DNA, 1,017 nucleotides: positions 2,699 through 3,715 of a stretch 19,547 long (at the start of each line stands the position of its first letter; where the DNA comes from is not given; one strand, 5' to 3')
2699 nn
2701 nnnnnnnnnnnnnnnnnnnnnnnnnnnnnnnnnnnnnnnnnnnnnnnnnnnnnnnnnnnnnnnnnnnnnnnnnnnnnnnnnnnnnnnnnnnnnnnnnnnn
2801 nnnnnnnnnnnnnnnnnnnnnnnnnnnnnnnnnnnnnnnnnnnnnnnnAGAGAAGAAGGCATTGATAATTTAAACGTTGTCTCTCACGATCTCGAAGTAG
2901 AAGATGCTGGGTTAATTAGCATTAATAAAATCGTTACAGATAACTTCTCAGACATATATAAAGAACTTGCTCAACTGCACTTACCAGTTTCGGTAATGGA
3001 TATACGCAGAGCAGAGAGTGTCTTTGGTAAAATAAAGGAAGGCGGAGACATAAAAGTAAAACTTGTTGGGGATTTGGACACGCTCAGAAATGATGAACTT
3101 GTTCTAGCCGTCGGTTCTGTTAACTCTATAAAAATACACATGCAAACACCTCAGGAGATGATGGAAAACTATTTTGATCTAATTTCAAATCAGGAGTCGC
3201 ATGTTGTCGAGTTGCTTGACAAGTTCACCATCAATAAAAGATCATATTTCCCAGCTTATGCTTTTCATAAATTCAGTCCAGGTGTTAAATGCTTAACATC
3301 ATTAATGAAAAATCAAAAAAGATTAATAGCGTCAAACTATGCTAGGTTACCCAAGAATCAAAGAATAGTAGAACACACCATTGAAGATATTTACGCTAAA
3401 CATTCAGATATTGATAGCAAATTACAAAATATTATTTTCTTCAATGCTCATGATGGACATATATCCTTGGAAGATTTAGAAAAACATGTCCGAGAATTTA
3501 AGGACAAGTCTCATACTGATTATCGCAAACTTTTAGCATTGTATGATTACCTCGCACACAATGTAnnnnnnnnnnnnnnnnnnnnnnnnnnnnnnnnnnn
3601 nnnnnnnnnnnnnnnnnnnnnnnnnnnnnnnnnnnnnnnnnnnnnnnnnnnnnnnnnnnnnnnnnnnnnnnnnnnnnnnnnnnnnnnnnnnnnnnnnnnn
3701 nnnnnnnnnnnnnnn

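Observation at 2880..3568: C-terminal half of the SIR2-like protein is an unassigned domain, possibly a sensor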

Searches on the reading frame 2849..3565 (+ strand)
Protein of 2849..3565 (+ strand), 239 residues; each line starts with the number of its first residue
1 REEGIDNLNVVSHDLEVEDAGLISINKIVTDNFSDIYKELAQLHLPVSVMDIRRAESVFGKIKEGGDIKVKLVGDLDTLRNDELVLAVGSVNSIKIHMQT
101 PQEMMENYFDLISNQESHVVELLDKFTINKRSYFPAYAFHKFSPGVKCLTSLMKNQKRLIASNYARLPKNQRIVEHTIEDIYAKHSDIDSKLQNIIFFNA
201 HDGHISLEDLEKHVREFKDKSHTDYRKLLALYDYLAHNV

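Call 5: search_protein_families(library=ncbifam, proteins=[window:2849-3565:+], max_evalue=1)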
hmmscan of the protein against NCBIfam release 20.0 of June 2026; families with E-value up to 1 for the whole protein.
window:2849-3565:+ (239 aa): 0 families

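Call 18: search_protein_families(library=phrogs, proteins=[window:2849-3565:+], max_evalue=0.1)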
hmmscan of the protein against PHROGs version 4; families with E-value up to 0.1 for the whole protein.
window:2849-3565:+ (239 aa): 2 families
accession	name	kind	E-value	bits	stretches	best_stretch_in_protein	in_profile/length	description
phrog_2695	-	unknown function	1.3e-28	101.4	1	2-237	261-525/531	-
phrog_5263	-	unknown function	0.012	16.9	1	159-219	12-73/77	-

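Call 27: search_solved_structures(query=A2, max_evalue=10)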
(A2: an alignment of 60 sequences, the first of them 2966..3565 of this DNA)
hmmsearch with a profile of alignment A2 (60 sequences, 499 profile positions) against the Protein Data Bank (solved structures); distinct sequences matched with E-value up to 10: 19.
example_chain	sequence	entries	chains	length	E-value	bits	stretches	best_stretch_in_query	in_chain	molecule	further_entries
6lhx_A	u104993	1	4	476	2.3e-11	46.5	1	137-306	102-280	ThsA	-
8wkt_A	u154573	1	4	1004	2.6e-11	46.3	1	138-236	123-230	SIR2-like domain-containing protein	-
8k98_C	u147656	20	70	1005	2.6e-11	46.3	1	138-236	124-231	a protein | SIR2-like domain-containing protein | SIR2 family protein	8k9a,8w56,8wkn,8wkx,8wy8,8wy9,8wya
8bto_A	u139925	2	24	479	1.8e-10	43.5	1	137-306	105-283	NAD(+) hydrolase ThsA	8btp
8wc0_A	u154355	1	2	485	2.4e-10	43.1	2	140-235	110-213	NAD(+) hydrolase ThsA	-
7uxt_B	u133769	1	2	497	1.2e-09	40.8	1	140-242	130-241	USG protein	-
8zsf_D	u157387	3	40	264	1.2e-08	37.5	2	136-234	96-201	Sir2 family NAD-dependent protein deacetylase | KomC, SIR2 domain protein, NADase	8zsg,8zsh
8zsi_E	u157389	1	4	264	3.1e-07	32.9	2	136-234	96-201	Sir2 family NAD-dependent protein deacetylase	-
9xvc_H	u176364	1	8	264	3.5e-07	32.7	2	136-234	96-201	KomC(H146N), a SIR2-domain NADase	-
9v0g_E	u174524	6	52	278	3.6e-05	26.1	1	141-233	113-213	NAD-dependent protein deacetylase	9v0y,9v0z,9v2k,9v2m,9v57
9r3e_B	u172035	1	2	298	0.0065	18.6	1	61-230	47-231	Protein FAM118B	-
9v12_i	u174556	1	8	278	0.01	17.9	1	174-233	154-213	NAD-dependent protein deacetylase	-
9r0p_B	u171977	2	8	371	0.015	17.5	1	62-229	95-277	Protein FAM118B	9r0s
5h1d_A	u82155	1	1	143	0.44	12.6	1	324-365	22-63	Rho GDP-dissociation inhibitor 2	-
9x53_A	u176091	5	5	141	0.44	12.6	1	324-365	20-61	Rho GDP-dissociation inhibitor 2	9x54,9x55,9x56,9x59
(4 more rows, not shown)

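Call 30: predict_structure(alignment_id=A2)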
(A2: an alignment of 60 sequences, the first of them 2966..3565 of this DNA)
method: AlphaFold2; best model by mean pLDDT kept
length: 200 residues; sequences in the alignment: 60
mean_pLDDT: 79.3   pTM: 0.70
mean pLDDT of the five models: 79.3, 79.3, 79.2, 78.4, 77.2
residues with pLDDT >= 90: 133; 70-90: 8; 50-70: 6; < 50: 53
segments of 3 or more residues with pLDDT < 50: 1-12, 17-37, 40-57
pLDDT, mean of each block of 10 residues (from residue 1): 35 48 38 44 41 48 93 92 92 97 95 98 97 96 91 97 98 97 96 95
secondary structure, 60 per line:
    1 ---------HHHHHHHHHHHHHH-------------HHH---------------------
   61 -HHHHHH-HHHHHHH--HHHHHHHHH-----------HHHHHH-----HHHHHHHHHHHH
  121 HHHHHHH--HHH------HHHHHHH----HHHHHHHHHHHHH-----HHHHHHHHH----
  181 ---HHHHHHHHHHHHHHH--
elements in order: H10-23 H62-67 H69-75 H78-86 H98-103 H109-127 H139-145 H150-162 H168-176 H184-198

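Call 41: search_protein_families(library=pfam, proteins=[window:2978-3565:+], max_evalue=10)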
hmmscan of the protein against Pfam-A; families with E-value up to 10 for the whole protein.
window:2978-3565:+ (196 aa): 0 families

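Call 42: fold_search(model_id=the predicted structure, library=viral)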
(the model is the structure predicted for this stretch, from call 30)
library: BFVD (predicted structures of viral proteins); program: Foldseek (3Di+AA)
matches with E <= 10: 101; with E <= 0.001: 0
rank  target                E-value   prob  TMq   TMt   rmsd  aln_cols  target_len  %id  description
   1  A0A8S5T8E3            6.3e-01  0.09  0.18  0.20  19.7       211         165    8  ECF sigma factor [Myoviridae sp. ctQQg4]
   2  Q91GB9                9.0e-01  0.10  0.22  0.11  18.6       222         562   11  ORF1629 [Epiphyas postvittana nucleopolyhedrovirus]
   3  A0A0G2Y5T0            1.2e+00  0.06  0.18  0.16  20.1       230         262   13  Uncharacterized protein [Acanthamoeba polyphaga mimivirus Kroon]
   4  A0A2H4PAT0            1.5e+00  0.06  0.16  0.18  20.2       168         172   10  (no name in the UniProt tables at hand)
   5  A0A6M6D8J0            1.8e+00  0.09  0.19  0.15  12.0       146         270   16  (no name in the UniProt tables at hand)
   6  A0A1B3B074            1.8e+00  0.05  0.15  0.20  14.7       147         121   16  Uncharacterized protein [Gordonia phage Ghobes]
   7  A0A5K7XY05            2.0e+00  0.06  0.19  0.13  16.0       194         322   12  Uncharacterized protein (Fragment) [Abalone asfa-like virus]
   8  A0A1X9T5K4            2.0e+00  0.03  0.15  0.15  22.5       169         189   12  Lyase-like protein [Ranid herpesvirus 3]
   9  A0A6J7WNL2            2.2e+00  0.06  0.16  0.22  15.0       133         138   18  Uncharacterized protein [uncultured Caudovirales phage]
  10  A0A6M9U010            2.5e+00  0.01  0.14  0.09  19.8       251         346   13  Uncharacterized protein [Drosophila-associated filamentous virus]
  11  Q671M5                2.8e+00  0.04  0.17  0.10  17.4       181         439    9  Putative transposase [Chlorella virus]
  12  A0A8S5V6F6            2.9e+00  0.09  0.17  0.32  10.9       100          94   17  Uncharacterized protein [Myoviridae sp. ctRci5]
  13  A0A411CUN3            2.9e+00  0.05  0.17  0.17  12.2       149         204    9  (no name in the UniProt tables at hand)
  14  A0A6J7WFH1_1          3.1e+00  0.05  0.18  0.05  33.0       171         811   16  Uncharacterized protein [uncultured Caudovirales phage]
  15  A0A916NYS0            3.1e+00  0.04  0.18  0.23  13.5       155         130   10  Uncharacterized protein [Mythimna separata entomopoxvirus 'L']
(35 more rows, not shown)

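Call 44: search_protein_representatives(alignment_id=A3)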
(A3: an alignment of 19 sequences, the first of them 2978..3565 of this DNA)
Query: 19 sequences, 197 profile positions. Proteins with E-value up to 0.001 (for the whole library): 181; up to 1e-10: 125; up to 1e-30: 58. The best 150 are listed.
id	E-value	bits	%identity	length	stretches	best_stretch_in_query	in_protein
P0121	1.2e-79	283.4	-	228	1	1-196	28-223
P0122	7.1e-73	261.3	-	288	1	1-195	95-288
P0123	6.7e-66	238.5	-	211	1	2-195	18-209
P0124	1.6e-65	237.3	-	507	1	1-195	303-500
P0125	9.2e-64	231.5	-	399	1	2-195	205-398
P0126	2.0e-63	230.4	-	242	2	80-195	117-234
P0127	1.6e-62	227.5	-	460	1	1-194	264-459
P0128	1.3e-60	221.2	-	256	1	2-195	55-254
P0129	1.2e-57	211.6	-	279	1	1-195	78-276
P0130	4.2e-56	206.5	-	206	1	4-195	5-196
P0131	5.1e-55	203.0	-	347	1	1-195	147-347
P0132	5.4e-55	202.9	-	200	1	24-195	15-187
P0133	1.1e-54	201.9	-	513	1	2-195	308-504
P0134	1.2e-54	201.8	-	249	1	1-196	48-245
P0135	1.2e-53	198.5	-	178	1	22-194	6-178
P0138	2.3e-49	184.5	-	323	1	2-195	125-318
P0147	7.6e-41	156.7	-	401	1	2-196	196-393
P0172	4.2e-33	131.5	-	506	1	6-194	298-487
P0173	6.7e-33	130.8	-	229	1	58-196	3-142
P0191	1.2e-25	107.1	-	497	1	1-194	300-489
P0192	8.4e-25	104.4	-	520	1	1-196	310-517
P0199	2.2e-21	93.2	-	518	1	2-196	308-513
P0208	1.1e-17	81.1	-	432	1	50-195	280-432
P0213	7.1e-16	75.2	-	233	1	2-195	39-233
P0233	1.2e-12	64.7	-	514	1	9-196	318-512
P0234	1.3e-12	64.6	-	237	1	110-195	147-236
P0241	1.2e-11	61.5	-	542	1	56-195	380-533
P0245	3.8e-11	59.8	-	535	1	24-195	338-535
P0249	1.4e-09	54.7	-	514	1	2-195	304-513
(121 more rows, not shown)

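Call 45: search_protein_families(library=pfam, proteins=[P0249, P0245, P0241, P0233, P0199, P0192, P0191, P0172, P0208, P0147], max_evalue=0.01)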
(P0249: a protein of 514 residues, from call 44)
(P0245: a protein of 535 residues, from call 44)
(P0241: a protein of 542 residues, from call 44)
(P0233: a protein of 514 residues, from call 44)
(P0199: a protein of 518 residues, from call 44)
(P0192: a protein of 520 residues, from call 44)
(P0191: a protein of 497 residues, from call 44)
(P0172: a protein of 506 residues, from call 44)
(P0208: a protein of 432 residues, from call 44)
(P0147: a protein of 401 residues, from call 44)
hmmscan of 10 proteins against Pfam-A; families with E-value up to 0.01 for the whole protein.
P0249 (514 aa): 2 families
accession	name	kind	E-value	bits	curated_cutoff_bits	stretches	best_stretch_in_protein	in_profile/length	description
PF13289.12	SIR2_2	-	2.2e-22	80.1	24.5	1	141-263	2-124/141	SIR2-like domain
PF22185.1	AF_0924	-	0.0037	17.7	27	0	132-210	16-90/117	Uncharacterized protein AF_0924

P0245 (535 aa): 1 family
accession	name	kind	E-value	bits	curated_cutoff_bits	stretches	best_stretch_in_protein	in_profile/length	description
PF13289.12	SIR2_2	-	1.3e-21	77.6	24.5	1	148-269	2-124/141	SIR2-like domain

P0241 (542 aa): 1 family
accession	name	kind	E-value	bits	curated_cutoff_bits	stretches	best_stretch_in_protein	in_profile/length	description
PF13289.12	SIR2_2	-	3.9e-19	69.6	24.5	1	145-265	2-124/141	SIR2-like domain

P0233 (514 aa): 1 family
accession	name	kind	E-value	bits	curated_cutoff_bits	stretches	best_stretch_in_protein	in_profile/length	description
PF13289.12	SIR2_2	-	3.5e-20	73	24.5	1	146-282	2-139/141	SIR2-like domain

P0199 (518 aa): 1 family
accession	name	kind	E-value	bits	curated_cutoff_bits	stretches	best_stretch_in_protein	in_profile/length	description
PF13289.12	SIR2_2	-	1.5e-24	87.1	24.5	1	145-278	2-138/141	SIR2-like domain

P0192 (520 aa): 1 family
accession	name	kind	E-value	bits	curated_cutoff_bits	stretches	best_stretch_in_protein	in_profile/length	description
PF13289.12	SIR2_2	-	2.5e-20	73.5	24.5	1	148-268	2-124/141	SIR2-like domain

P0191 (497 aa): 1 family
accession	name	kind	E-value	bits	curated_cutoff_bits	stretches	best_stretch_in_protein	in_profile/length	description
PF13289.12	SIR2_2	-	8.1e-20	71.8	24.5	1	140-263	2-129/141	SIR2-like domain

P0172 (506 aa): 2 families
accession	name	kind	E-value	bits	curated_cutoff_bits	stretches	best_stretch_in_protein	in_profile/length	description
PF13289.12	SIR2_2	-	2.1e-20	73.7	24.5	1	132-229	2-107/141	SIR2-like domain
PF19615.4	DUF6120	-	0.0019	18.6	27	0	32-94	6-67/92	Family of unknown function (DUF6120)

P0208 (432 aa): 1 family
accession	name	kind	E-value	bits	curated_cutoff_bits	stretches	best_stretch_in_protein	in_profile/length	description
PF04326.19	SLFN_AlbA_2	-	1.3e-10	42.3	25.3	1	26-166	1-117/118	Schlafen, AlbA_2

P0147 (401 aa): 1 family
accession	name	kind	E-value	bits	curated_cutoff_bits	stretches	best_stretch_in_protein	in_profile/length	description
PF13289.12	SIR2_2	-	2.3e-21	76.8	24.5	1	34-154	2-124/141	SIR2-like domain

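Call 53: search_protein_families(library=pfam, proteins=[P0173, P0234, P0213, P0125, P0127, P0131, P0138], max_evalue=0.1)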
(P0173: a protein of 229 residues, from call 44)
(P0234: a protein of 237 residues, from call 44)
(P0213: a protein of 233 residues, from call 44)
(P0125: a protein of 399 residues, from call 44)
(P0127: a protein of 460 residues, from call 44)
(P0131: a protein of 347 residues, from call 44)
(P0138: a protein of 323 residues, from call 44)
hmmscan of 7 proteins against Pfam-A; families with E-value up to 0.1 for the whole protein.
P0173 (229 aa): 1 family
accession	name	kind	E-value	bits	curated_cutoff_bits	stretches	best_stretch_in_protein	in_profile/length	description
PF01272.25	GreA_GreB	-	6e-10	39.4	26.9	1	153-227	3-75/77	Transcription elongation factor, GreA/GreB, C-term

P0234 (237 aa): 0 families

P0213 (233 aa): 2 families
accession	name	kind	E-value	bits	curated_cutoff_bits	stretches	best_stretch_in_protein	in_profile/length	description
PF20755.2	DUF6834_C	-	0.045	14.4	27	1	148-219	27-98/129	Domain of unknown function (DUF6834), C-terminal domain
PF02413.22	Caudo_TAP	-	0.088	13.4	22.1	0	118-221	20-119/131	Caudovirales tail fibre assembly protein, lambda gpK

P0125 (399 aa): 2 families
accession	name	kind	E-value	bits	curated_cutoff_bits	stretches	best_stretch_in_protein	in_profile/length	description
PF13289.12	SIR2_2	-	1.8e-20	73.9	24.5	1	43-141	2-108/141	SIR2-like domain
PF01008.23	IF-2B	-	0.051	13.2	22.4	1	302-351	64-113/280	Initiation factor 2 subunit family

P0127 (460 aa): 3 families
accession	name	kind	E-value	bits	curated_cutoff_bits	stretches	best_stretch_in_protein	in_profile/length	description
PF13289.12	SIR2_2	-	7.7e-22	78.4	24.5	1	103-225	2-127/141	SIR2-like domain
PF03338.20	Pox_J1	-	0.0034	17.7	27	1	311-402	55-144/145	Poxvirus J1 protein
PF00957.27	Synaptobrevin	-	0.046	14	26.4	0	379-407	4-32/89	Synaptobrevin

P0131 (347 aa): 1 family
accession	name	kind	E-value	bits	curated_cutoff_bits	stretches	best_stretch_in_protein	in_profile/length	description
PF13289.12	SIR2_2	-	4e-16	59.8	24.5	1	19-107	42-124/141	SIR2-like domain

P0138 (323 aa): 4 families
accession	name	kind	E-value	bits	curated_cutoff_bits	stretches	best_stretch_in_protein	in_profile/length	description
PF13289.12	SIR2_2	-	3.6e-12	47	24.5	1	2-82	50-124/141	SIR2-like domain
PF13786.12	DUF4179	-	0.014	16.2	30.1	0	167-210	22-66/94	Domain of unknown function (DUF4179)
PF05339.17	DUF739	-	0.055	14.1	27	0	268-294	42-68/69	Protein of unknown function (DUF739)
PF02917.20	Pertussis_S1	-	0.082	13.1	21.3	0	161-248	39-121/239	Pertussis toxin, subunit 1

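Call 54: find_homologous_proteins(query=P0208)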
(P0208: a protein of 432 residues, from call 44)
Query P0208 (432 aa): 282 proteins with E <= 0.001 among 6689 candidates; the best 120 are listed.
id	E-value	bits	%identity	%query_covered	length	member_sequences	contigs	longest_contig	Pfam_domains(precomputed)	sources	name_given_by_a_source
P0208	4.7e-279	943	100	100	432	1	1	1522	PF04326.20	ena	-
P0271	3.2e-111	390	67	63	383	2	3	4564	PF04326.20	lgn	-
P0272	2.6e-109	384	65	63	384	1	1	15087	PF04326.20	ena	-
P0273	4.7e-109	383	64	63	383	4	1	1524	PF04326.20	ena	-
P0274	1.1e-108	382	63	63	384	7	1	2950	PF04326.20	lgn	-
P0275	8.3e-108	379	64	63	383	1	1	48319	PF04326.20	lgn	-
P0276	1.2e-107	379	65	63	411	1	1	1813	PF04326.20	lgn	-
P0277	1.5e-106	375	64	63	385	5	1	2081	PF04326.20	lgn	-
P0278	4.5e-106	373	63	63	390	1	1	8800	PF04326.20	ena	-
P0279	5.6e-106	373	63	63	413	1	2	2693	PF04326.20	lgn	-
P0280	8.1e-106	372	64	63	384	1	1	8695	PF04326.20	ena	-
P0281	1.7e-105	371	63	63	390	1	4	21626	PF04326.20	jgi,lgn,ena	-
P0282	1.8e-105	371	61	64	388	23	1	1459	PF04326.20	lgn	-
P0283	1.9e-105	371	63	63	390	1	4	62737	PF04326.20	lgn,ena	-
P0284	2.0e-105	371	63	63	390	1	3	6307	PF04326.20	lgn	-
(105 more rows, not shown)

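Call 69: search_protein_families(library=pfam, alignment_id=A3, max_evalue=1)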
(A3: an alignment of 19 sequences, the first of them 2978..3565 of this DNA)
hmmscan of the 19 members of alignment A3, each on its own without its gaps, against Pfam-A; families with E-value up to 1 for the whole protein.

A. member 1, window:2978-3565:+ (196 aa): 0 families

B. families by the number of members that match (of 19 scanned): 20 families
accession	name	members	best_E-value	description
PF02765.23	POT1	2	0.022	Telomeric single stranded DNA binding POT1/CDC13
PF09635.15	MetRS-N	2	0.049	MetRS-N binding domain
PF18627.6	PgdA_N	1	0.0058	Peptidoglycan GlcNAc deacetylase N-terminal domain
PF09286.16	Pro-kuma_activ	1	0.0092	Pro-kumamolisin, activation domain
PF24487.1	NDC80_loop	1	0.014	Kinetochore protein NDC80 loop region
PF08145.17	BOP1NT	1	0.018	BOP1NT (NUC169) domain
PF03293.19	Pox_RNA_pol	1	0.042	Poxvirus DNA-directed RNA polymerase, 18 kD subunit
PF10088.15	DUF2326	1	0.044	Uncharacterised protein conserved in bacteria (DUF2326)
PF14786.12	Death_2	1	0.06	Tube Death domain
PF21807.2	PfEMP1_CIDRalpha1_dom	1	0.062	PfEMP1 protein, CIDRalpha1 domain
PF04977.20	DivIC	1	0.078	Septum formation initiator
PF18526.6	DB_JBP1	1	0.079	Thymine dioxygenase JBP1 DNA-binding domain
PF25389.2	DH_ALS2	1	0.097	ALS2, DBL homology domain (DH-domain)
PF12433.14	PV_NSP1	1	0.1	Parvovirus non-structural protein 1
PF22075.2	DUF6939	1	0.13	Family of unknown function (DUF6939)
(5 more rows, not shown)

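Call 77: find_encoding_contigs(protein=P0173, flank=4000, max_places=3)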
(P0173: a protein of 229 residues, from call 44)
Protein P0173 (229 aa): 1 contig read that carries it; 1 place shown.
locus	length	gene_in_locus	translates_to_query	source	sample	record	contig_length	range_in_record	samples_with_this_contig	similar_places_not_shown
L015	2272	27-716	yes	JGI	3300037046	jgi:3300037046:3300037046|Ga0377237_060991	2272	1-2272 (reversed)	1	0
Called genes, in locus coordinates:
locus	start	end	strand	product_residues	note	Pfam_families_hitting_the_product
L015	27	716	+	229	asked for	PF01272:GreA_GreB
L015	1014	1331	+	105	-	PF08922:DUF1905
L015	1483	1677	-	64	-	-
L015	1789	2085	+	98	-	PF09907:HigB_toxin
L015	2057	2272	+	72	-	?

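Call 78: find_encoding_contigs(protein=P0208, flank=4000, max_places=3)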
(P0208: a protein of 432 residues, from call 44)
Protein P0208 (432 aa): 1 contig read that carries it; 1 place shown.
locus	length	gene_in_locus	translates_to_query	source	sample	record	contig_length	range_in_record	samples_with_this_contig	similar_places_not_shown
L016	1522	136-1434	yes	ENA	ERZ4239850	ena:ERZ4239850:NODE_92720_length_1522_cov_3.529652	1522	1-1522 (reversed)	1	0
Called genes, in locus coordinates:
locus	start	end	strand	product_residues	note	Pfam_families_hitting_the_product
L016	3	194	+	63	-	?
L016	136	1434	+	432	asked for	PF04326:SLFN_AlbA_2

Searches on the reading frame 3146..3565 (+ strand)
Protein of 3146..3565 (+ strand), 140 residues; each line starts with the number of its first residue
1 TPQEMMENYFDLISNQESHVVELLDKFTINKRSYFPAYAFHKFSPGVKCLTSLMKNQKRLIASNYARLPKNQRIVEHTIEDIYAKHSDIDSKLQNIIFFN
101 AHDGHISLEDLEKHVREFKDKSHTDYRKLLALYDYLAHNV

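Call 41: search_protein_families(library=pfam, proteins=[window:3146-3565:+], max_evalue=10)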
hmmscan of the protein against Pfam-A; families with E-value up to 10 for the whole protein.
window:3146-3565:+ (140 aa): 1 family
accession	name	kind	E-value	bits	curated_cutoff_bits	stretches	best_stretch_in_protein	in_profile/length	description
PF07976.19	Phe_hydrox_dim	-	0.099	13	24.9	1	77-131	85-139/197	Phenol hydroxylase, C-terminal dimerisation domain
